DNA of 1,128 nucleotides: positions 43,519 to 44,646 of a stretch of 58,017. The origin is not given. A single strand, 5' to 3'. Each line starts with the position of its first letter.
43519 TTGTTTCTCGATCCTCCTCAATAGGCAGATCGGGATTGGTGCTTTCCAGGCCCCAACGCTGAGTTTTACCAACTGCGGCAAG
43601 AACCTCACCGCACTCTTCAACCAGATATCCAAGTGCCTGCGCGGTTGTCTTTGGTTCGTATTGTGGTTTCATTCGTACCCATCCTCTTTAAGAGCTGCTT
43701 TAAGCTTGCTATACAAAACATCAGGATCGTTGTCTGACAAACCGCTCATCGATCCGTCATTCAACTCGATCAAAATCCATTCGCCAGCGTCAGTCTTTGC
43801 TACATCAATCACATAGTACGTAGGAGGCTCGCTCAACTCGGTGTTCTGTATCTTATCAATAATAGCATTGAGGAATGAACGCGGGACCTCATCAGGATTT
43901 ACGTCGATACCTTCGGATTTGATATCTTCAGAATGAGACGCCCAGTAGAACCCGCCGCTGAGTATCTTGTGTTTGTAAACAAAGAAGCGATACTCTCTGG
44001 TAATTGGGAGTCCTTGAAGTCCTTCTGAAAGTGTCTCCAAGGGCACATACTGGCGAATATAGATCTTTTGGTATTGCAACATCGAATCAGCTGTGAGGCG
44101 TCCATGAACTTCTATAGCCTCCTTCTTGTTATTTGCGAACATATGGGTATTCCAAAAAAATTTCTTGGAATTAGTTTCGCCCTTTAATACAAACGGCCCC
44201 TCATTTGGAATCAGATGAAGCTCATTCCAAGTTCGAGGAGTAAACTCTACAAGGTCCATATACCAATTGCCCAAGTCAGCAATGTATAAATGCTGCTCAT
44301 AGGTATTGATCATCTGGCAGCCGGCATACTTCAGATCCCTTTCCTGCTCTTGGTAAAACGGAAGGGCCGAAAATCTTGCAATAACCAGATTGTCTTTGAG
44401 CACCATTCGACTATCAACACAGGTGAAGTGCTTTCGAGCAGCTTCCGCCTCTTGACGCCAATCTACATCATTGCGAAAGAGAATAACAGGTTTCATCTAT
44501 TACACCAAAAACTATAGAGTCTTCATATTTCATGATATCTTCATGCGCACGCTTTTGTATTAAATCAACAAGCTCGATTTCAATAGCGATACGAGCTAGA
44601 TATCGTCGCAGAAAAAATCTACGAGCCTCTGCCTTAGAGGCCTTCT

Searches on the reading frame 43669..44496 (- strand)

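Call 55: search_protein_families(library=phrogs, proteins=[window:43669-44496:-], max_evalue=0.001)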
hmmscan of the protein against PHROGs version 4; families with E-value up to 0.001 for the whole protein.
window:43669-44496:- (275 aa): 1 family
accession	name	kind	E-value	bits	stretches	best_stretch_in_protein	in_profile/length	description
phrog_7313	-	unknown function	3.8e-09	37.5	1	165-269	168-261/264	-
